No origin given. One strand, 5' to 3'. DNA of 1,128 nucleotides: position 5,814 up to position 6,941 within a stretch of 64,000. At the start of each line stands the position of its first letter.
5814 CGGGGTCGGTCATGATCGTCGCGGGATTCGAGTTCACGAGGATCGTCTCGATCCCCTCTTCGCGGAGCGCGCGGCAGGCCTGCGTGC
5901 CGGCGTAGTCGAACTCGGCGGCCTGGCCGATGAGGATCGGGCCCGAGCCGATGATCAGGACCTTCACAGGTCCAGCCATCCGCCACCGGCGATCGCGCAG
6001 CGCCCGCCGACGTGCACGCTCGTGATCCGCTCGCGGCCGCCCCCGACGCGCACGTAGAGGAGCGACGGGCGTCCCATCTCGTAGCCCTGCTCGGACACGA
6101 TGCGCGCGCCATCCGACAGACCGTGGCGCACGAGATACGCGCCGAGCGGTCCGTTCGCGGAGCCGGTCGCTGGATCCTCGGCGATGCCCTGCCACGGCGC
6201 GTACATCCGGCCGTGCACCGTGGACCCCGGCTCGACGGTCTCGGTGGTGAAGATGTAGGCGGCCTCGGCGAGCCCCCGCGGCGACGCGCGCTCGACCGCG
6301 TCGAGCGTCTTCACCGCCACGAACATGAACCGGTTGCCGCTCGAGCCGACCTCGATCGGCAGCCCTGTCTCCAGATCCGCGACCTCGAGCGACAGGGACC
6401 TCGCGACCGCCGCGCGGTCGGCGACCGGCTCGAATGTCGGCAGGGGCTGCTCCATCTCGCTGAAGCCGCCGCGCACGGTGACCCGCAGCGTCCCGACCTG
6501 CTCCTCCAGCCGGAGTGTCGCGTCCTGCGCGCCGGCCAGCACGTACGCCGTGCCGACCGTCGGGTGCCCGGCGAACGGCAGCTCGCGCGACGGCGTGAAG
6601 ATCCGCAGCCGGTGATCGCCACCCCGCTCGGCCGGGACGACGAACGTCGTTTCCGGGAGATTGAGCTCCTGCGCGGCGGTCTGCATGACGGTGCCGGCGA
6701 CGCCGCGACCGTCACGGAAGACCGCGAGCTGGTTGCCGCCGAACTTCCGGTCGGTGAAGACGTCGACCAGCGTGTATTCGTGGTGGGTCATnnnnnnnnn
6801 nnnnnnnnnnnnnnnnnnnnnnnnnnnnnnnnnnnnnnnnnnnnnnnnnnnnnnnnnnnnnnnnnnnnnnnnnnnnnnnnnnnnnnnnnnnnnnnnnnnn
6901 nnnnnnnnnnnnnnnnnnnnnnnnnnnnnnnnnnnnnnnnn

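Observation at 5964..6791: PhzF-family isomerase gene inserted between carA and carB with start/stop overlaps on both sides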

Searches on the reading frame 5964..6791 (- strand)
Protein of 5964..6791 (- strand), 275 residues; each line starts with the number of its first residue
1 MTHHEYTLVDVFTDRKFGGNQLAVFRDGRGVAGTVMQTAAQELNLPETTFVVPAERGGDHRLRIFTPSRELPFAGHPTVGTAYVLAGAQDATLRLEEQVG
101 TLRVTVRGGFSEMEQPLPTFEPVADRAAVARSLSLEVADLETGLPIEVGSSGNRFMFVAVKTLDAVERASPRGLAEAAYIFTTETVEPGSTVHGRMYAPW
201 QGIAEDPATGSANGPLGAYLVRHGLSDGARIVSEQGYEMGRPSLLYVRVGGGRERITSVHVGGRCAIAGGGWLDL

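Call 3: search_protein_families(library=pfam, proteins=[window:5964-6791:-])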
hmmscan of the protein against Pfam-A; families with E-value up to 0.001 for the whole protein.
window:5964-6791:- (275 aa): 1 family
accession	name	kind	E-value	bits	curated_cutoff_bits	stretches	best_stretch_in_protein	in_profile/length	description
PF02567.21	PhzC-PhzF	-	1.8e-59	202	27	1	9-267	1-277/281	Phenazine biosynthesis-like protein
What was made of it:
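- Pfam E=1.8e-59 (call 3).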

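Call 4: search_protein_families(library=ncbifam, proteins=[window:5964-6791:-])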
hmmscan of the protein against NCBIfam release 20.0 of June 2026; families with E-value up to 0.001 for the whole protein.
window:5964-6791:- (275 aa): 2 families
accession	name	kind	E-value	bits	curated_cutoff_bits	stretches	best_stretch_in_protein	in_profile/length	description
TIGR00654.1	PhzF_family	subfamily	5.5e-61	206.5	76.2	1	5-268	4-291/298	PhzF family phenazine biosynthesis isomerase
NF007625.0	PRK10281.1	equivalog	6.9e-46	156.8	386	1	8-268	7-292/301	PhzF family isomerase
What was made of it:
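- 5964..6791 (-): phzF-like gene, 275 aa, sequence type F1. A PhzF/YddE-family, DapF-fold, cofactor-independent isomerase. PF02567 E=1.8e-59 and TIGR00654 206 bits (calls 3, 4).
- On PhzF/YddE family (Pfam PF02567, TIGR00654): TIGR00654 206.5 bits (cut-off 76.2) (calls 3, 4).
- On YddE-type PhzF family isomerase (NCBIfam NF007625 equivalog): 156.8 bits against a cut-off of 386 (call 4).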

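Call 7: find_homologous_proteins(query=window:5967-6791:-, max_evalue=1e-20)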
Query window:5967-6791:- (275 aa): 7984 proteins with E <= 1e-20 among 8000 candidates; the best 120 are listed.
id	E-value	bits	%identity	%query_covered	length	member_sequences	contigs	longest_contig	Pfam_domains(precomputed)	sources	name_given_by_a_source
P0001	8.1e-178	608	100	100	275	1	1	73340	PF02567.22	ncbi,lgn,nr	ncbi:MAG TPA: PhzF family phenazine biosynthesis protein [Candidatus Limnocylindria bacterium]|nr:Ph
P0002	1.0e-158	545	88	100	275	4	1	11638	PF02567.22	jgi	jgi:trans-2,3-dihydro-3-hydroxyanthranilate isomerase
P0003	1.3e-158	545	88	100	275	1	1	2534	PF02567.22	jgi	jgi:trans-2,3-dihydro-3-hydroxyanthranilate isomerase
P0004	2.0e-158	544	89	100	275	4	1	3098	PF02567.22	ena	-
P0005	2.1e-158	544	88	100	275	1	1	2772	PF02567.22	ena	-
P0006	2.4e-158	544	88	100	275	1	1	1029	PF02567.22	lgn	-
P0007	3.3e-158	543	88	100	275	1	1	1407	PF02567.22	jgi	jgi:trans-2,3-dihydro-3-hydroxyanthranilate isomerase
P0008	1.3e-157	541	88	100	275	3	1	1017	PF02567.22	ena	-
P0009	1.4e-157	541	88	100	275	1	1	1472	PF02567.22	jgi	jgi:trans-2,3-dihydro-3-hydroxyanthranilate isomerase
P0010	2.7e-157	540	88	100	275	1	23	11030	PF02567.22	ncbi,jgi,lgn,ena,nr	ncbi:MAG TPA: PhzF family phenazine biosynthesis protein [Candidatus Saccharimonadales bacterium]|jg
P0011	2.7e-157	540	88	100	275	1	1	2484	PF02567.22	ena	-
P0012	2.9e-157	540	88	100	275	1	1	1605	PF02567.22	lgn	-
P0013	3.4e-157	540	88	100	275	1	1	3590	PF02567.22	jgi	jgi:trans-2,3-dihydro-3-hydroxyanthranilate isomerase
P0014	3.9e-157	540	88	100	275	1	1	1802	PF02567.22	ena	-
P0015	5.2e-157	539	87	100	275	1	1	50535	PF02567.22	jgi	-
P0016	5.6e-157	539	88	100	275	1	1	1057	PF02567.22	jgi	jgi:trans-2,3-dihydro-3-hydroxyanthranilate isomerase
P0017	6.5e-157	539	88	100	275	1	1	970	PF02567.22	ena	-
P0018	6.7e-157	539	88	100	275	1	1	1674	PF02567.22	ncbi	ncbi:MAG TPA: PhzF family phenazine biosynthesis protein [Candidatus Limnocylindria bacterium]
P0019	7.6e-157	539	88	100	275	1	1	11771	PF02567.22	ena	-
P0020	7.8e-157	539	88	100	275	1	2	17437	PF02567.22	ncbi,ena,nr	ncbi:MAG TPA: PhzF family phenazine biosynthesis protein [Candidatus Saccharimonadales bacterium]|nr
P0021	8.1e-157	539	88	100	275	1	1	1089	PF02567.22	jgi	jgi:trans-2,3-dihydro-3-hydroxyanthranilate isomerase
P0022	8.1e-157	539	88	100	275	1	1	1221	PF02567.22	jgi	jgi:trans-2,3-dihydro-3-hydroxyanthranilate isomerase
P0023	9.8e-157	538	87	100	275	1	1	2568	PF02567.22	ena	-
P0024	1.0e-156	538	89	100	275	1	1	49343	PF02567.22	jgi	jgi:trans-2,3-dihydro-3-hydroxyanthranilate isomerase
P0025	1.0e-156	538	88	100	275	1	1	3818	PF02567.22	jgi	jgi:trans-2,3-dihydro-3-hydroxyanthranilate isomerase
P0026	1.2e-156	538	87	100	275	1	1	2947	PF02567.22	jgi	jgi:trans-2,3-dihydro-3-hydroxyanthranilate isomerase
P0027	1.4e-156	538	88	100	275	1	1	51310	PF02567.22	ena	-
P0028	1.5e-156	538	87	100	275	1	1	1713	PF02567.22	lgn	-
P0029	1.9e-156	537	88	100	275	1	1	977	PF02567.22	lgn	-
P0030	1.9e-156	537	88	100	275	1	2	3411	PF02567.22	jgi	jgi:trans-2,3-dihydro-3-hydroxyanthranilate isomerase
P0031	2.0e-156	537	87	100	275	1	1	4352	PF02567.22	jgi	jgi:trans-2,3-dihydro-3-hydroxyanthranilate isomerase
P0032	3.4e-156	537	88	100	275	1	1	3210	PF02567.22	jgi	-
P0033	3.7e-156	537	87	100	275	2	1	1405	PF02567.22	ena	-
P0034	6.8e-156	536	87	100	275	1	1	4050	PF02567.22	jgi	jgi:trans-2,3-dihydro-3-hydroxyanthranilate isomerase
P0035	7.2e-156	536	88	100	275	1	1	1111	PF02567.22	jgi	jgi:trans-2,3-dihydro-3-hydroxyanthranilate isomerase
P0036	8.1e-156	535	87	100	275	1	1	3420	PF02567.22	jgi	jgi:trans-2,3-dihydro-3-hydroxyanthranilate isomerase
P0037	9.2e-156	535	87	100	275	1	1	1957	PF02567.22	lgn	-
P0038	9.9e-156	535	87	100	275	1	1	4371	PF02567.22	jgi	jgi:trans-2,3-dihydro-3-hydroxyanthranilate isomerase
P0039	1.0e-155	535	88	100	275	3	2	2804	PF02567.22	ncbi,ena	ncbi:MAG TPA: PhzF family phenazine biosynthesis protein [Candidatus Limnocylindria bacterium]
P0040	1.3e-155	535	87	100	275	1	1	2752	PF02567.22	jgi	-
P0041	1.5e-155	535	87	100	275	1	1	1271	PF02567.22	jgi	jgi:trans-2,3-dihydro-3-hydroxyanthranilate isomerase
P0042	2.0e-155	534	86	100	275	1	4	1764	PF02567.22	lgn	-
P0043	3.0e-155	534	87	100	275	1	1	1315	PF02567.22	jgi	jgi:trans-2,3-dihydro-3-hydroxyanthranilate isomerase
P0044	3.1e-155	533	86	100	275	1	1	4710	PF02567.22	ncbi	ncbi:MAG TPA: PhzF family phenazine biosynthesis protein [Candidatus Limnocylindria bacterium]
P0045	3.2e-155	533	87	100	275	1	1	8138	PF02567.22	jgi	jgi:trans-2,3-dihydro-3-hydroxyanthranilate isomerase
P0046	3.7e-155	533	87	100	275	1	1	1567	PF02567.22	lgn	-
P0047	1.2e-154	532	87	100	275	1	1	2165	PF02567.22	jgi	jgi:trans-2,3-dihydro-3-hydroxyanthranilate isomerase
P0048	1.6e-154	531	87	100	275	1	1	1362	PF02567.22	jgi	-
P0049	4.6e-154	530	87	100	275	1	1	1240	PF02567.22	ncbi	-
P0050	7.9e-154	529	87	100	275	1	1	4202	PF02567.22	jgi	-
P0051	1.6e-152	525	85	100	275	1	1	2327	PF02567.22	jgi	-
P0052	2.1e-152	524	85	100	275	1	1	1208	PF02567.22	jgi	-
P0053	2.2e-152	524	85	100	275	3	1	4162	PF02567.22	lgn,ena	-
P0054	2.8e-152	524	85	100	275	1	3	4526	PF02567.22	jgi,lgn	jgi:trans-2,3-dihydro-3-hydroxyanthranilate isomerase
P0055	5.4e-152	523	85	100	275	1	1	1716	PF02567.22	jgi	-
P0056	6.9e-152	523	86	100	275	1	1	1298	PF02567.22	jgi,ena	-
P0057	1.0e-151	522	85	100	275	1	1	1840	PF02567.22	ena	-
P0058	1.3e-151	522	85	100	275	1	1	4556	PF02567.22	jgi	-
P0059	1.4e-151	522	85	100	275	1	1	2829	PF02567.22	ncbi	-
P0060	1.9e-151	521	84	100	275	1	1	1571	PF02567.22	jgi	jgi:trans-2,3-dihydro-3-hydroxyanthranilate isomerase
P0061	3.2e-151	520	85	100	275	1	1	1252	PF02567.22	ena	-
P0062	3.3e-151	520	84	100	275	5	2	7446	PF02567.22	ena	-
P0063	4.1e-151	520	85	100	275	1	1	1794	PF02567.22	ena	-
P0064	1.7e-150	518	84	100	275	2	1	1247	PF02567.22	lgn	-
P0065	2.4e-150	517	84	100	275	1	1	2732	PF02567.22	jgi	-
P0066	1.7e-149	515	85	100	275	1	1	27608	PF02567.22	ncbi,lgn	-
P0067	2.6e-149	514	84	100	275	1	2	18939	PF02567.22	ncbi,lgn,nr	ncbi:MAG: PhzF family phenazine biosynthesis protein [Chloroflexota bacterium]|nr:PhzF family phenaz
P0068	3.7e-149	514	84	100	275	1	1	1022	PF02567.22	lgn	-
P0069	4.4e-149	513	84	100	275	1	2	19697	PF02567.22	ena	-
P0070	4.5e-149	513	82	100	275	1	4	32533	PF02567.22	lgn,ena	-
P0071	1.7e-148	511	85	100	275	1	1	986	PF02567.22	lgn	-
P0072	2.1e-148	511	82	100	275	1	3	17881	PF02567.22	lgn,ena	-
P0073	2.1e-148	511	82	100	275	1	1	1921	PF02567.22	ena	-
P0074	2.3e-148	511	83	100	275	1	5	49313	PF02567.22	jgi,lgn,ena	jgi:trans-2,3-dihydro-3-hydroxyanthranilate isomerase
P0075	2.4e-148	511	83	100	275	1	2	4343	PF02567.22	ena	-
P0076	2.8e-148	511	83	100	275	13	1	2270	PF02567.22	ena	-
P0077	7.9e-148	509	83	100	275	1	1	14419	PF02567.22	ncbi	ncbi:MAG TPA: PhzF family phenazine biosynthesis protein [Candidatus Limnocylindria bacterium]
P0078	1.1e-147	509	83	100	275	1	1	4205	PF02567.22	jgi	-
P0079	2.3e-146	504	83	100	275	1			PF02567.22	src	-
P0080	2.6e-146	504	81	100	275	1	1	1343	PF02567.22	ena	-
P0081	4.1e-146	504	84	100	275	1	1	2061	PF02567.22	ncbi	-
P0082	1.2e-145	502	82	100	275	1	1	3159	PF02567.22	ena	-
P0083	2.0e-145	501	82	100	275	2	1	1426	PF02567.22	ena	-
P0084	2.1e-145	501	82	100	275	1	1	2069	PF02567.22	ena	-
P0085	7.6e-145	499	82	100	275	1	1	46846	PF02567.22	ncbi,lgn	-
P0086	8.5e-145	499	80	100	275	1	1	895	PF02567.22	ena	-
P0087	2.5e-144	498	80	100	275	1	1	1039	PF02567.22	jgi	jgi:trans-2,3-dihydro-3-hydroxyanthranilate isomerase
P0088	3.9e-144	497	83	100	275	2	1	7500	PF02567.22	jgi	-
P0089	4.4e-144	497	82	100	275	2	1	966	PF02567.22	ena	-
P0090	7.9e-144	496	81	100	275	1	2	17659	PF02567.22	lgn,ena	-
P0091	3.8e-143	494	80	100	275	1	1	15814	PF02567.22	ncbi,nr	ncbi:MAG: PhzF family phenazine biosynthesis protein [Actinobacteria bacterium]|nr:PhzF family phena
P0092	5.0e-143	493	87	94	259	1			PF02567.22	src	-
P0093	7.7e-143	493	81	100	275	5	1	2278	PF02567.22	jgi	jgi:trans-2,3-dihydro-3-hydroxyanthranilate isomerase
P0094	1.1e-142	492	80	100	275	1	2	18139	PF02567.22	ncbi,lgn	-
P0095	2.3e-142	491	80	100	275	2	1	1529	PF02567.22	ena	-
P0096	2.6e-142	491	80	100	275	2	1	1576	PF02567.22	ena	-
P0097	2.3e-141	488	80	100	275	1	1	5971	PF02567.22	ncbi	-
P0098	3.0e-141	488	79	100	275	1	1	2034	PF02567.22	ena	-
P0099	1.8e-140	485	80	100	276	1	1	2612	PF02567.22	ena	-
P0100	2.4e-140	485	78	100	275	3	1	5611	PF02567.22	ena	-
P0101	2.0e-139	482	90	87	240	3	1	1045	PF02567.22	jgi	jgi:trans-2,3-dihydro-3-hydroxyanthranilate isomerase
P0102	1.4e-138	479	78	100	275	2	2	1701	PF02567.22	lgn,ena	-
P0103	3.4e-138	478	79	100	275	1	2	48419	PF02567.22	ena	-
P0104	4.4e-138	477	79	100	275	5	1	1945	PF02567.22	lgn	-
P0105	1.7e-137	475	76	100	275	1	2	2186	PF02567.22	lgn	-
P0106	1.4e-136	472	88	87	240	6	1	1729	PF02567.22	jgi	-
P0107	2.0e-136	472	79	99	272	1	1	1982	PF02567.22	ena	-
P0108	2.1e-136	472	78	100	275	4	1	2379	PF02567.22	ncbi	-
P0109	5.8e-136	470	88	87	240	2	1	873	PF02567.22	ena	-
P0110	3.9e-135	468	77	100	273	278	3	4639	PF02567.22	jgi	jgi:trans-2,3-dihydro-3-hydroxyanthranilate isomerase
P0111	4.3e-135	467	78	94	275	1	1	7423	PF02567.22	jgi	jgi:trans-2,3-dihydro-3-hydroxyanthranilate isomerase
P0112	2.0e-134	465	77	100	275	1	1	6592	PF02567.22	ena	-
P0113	2.9e-133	461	76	100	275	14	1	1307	PF02567.22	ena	-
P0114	5.9e-133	460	85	87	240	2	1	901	PF02567.22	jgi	jgi:trans-2,3-dihydro-3-hydroxyanthranilate isomerase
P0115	6.6e-133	460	77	100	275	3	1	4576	PF02567.22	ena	-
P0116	6.7e-133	460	74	100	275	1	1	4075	PF02567.22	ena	-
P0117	1.4e-132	459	76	100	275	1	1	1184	PF02567.22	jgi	jgi:trans-2,3-dihydro-3-hydroxyanthranilate isomerase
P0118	5.4e-132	457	75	100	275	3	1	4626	PF02567.22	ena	-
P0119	1.3e-131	456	75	100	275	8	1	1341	PF02567.22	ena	-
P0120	4.4e-131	454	75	100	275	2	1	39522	PF02567.22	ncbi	-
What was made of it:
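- JGI names it so (call 7).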

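Call 8: find_encoding_contigs(protein=P0120, flank=6000, max_places=3)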
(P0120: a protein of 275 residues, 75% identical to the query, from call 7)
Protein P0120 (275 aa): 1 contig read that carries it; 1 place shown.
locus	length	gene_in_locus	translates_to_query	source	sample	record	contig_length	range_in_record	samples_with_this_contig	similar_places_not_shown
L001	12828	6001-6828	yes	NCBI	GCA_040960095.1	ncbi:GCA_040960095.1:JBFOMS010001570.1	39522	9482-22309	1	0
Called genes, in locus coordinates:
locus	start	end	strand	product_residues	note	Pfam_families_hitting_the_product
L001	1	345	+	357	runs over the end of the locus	-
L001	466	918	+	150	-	PF00293:NUDIX (weak)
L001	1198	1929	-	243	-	PF01551:Peptidase_M23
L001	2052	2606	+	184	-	PF00156:Pribosyltran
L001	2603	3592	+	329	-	PF02729:OTCace_N, PF00185:OTCace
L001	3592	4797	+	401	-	PF01979:Amidohydro_1, PF12890:DHOase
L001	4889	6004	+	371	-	PF00988:CPSase_sm_chain, PF00117:GATase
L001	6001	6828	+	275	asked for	PF02567:PhzC-PhzF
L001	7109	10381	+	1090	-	PF25596:CPSase_L_D1, PF02786:CPSase_L_D2, PF02787:CPSase_L_D3, PF25596:CPSase_L_D1, PF02786:CPSase_L_D2, PF02222:ATP-grasp, PF07478:Dala_Dala_lig_C, PF15632:ATPgrasp_Ter, +4 more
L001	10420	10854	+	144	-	PF00903:Glyoxalase, PF22677:Ble-like_N (weak), PF18029:Glyoxalase_6 (weak)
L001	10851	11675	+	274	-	PF00175:NAD_binding_1 (weak), PF10418:DHODB_Fe-S_bind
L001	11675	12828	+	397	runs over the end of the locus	PF01180:DHO_dh, PF01207:Dus (weak), PF03060:NMO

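Call 9: find_encoding_contigs(protein=P0085, flank=6000, max_places=3)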
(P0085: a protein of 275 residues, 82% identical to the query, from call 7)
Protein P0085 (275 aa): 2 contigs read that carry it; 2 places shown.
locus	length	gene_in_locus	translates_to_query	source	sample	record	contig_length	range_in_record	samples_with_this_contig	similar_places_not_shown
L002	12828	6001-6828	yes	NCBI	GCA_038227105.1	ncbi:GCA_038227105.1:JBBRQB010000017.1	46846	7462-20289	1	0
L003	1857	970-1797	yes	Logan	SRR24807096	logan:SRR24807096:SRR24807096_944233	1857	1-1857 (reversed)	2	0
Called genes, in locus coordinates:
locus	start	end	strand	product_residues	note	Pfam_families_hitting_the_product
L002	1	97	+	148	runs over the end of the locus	PF00293:NUDIX (weak)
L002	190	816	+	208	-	PF02517:Rce1-like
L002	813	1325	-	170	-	-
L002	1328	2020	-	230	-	PF01551:Peptidase_M23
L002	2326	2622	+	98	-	PF00156:Pribosyltran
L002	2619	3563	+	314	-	PF02729:OTCace_N, PF00185:OTCace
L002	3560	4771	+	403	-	PF01979:Amidohydro_1, PF12890:DHOase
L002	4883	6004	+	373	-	PF00988:CPSase_sm_chain, PF00117:GATase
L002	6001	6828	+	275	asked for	PF02567:PhzC-PhzF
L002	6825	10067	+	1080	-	PF25596:CPSase_L_D1, PF02786:CPSase_L_D2, PF02787:CPSase_L_D3, PF25596:CPSase_L_D1, PF02655:ATP-grasp_3, PF02786:CPSase_L_D2, PF07478:Dala_Dala_lig_C, PF15632:ATPgrasp_Ter, +4 more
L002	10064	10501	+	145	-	PF00903:Glyoxalase, PF18029:Glyoxalase_6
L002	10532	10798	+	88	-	-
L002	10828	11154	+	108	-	PF02452:PemK_toxin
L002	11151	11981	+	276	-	PF00175:NAD_binding_1 (faint), PF10418:DHODB_Fe-S_bind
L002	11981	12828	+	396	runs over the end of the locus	PF01180:DHO_dh, PF01207:Dus (weak), PF03060:NMO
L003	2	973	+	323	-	?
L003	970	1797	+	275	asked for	PF02567:PhzC-PhzF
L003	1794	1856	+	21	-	?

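Call 10: search_solved_structures(query=window:5967-6791:-, max_evalue=0.001, show_alignments=3)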
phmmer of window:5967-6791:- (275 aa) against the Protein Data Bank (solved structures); distinct sequences matched with E-value up to 0.001: 12.
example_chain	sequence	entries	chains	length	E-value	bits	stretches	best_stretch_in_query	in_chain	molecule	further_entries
1u1v_A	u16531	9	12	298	1.2e-47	165.8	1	4-272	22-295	Phenazine biosynthesis protein phzF | Trans-2,3-dihydro-3-hydroxyanthranilate isomerase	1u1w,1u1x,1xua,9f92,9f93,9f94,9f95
1t6k_A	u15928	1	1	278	1.5e-47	165.6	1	4-272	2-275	Phenazine biosynthesis protein phzF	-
5iwe_A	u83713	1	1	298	3.2e-47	164.5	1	4-272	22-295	Trans-2,3-dihydro-3-hydroxyanthranilate isomerase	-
1xub_A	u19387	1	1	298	3.2e-46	161.2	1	4-272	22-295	Phenazine biosynthesis protein phzF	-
1qy9_A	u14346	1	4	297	1.6e-31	113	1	9-263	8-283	Uncharacterized isomerase YddE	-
1sdj_A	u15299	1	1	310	1.7e-31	112.9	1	8-263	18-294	Hypothetical protein yddE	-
1qya_A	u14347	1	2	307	1.8e-31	112.8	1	9-263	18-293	HYPOTHETICAL PROTEIN yddE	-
3edn_A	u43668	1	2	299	2.5e-30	109.1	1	9-247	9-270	Phenazine biosynthesis protein, PhzF family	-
1u0k_A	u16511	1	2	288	6.6e-28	101.2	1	5-264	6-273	gene product PA4716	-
1ym5_A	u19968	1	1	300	3.9e-20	75.7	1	7-126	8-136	Hypothetical 32.6 kDa protein in DAP2-SLT2 intergenic region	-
1s7j_A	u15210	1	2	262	8.6e-15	58.1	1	4-217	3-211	phenazine biosynthesis protein PhzF family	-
4dun_A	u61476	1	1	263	8.8e-15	58.1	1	5-155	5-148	Putative phenazine biosynthesis PhzC/PhzF protein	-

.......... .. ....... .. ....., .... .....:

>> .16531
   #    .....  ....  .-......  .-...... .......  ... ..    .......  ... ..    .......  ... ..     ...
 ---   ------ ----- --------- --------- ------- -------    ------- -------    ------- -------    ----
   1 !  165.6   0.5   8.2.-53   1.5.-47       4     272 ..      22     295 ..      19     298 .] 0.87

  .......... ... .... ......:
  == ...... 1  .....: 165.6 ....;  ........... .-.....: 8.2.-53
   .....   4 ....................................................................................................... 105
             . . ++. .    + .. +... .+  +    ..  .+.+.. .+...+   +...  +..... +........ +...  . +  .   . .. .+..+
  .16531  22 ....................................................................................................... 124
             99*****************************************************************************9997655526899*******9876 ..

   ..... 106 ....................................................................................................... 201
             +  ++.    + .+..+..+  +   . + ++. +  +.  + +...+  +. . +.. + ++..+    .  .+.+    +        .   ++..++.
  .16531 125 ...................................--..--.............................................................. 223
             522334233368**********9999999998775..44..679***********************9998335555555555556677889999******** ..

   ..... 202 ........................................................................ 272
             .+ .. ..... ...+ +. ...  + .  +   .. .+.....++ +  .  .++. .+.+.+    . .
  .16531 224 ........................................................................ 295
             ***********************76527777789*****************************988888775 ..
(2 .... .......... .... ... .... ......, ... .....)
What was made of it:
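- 5964..6791 (-): Best solved relative is P. fluorescens PhzF, E=1e-47 (call 10).
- The best solved relative is bona fide PhzF (E=1e-47, ahead of YddE at 1e-31; call 10).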

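Call 20: search_protein_representatives(protein=window:5967-6791:-)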
Query: 275 residues. Proteins with E-value up to 0.001 (for the whole library): 14243; up to 1e-10: 6330; up to 1e-30: 763. The best 150 are listed.
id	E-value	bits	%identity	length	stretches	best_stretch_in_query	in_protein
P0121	2.0e-92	325.9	60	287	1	3-275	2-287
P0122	2.7e-87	309.1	58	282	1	1-275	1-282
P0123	2.3e-83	296.2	77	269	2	1-108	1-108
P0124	6.4e-78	278.3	79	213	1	2-185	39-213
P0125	7.0e-70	251.9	54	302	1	4-272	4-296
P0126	1.4e-67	244.4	55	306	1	5-275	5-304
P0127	1.8e-65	237.5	50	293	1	1-275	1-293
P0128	1.5e-64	234.4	54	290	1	3-274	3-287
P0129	2.4e-64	233.8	51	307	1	5-274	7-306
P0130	1.7e-60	221.2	52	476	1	5-272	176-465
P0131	5.9e-60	219.4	49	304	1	6-272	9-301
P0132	5.2e-57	209.8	46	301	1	3-273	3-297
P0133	2.9e-56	207.3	49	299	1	4-272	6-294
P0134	2.3e-55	204.3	52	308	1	5-273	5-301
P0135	3.4e-55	203.8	47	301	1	1-273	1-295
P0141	1.8e-53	198.2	50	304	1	4-274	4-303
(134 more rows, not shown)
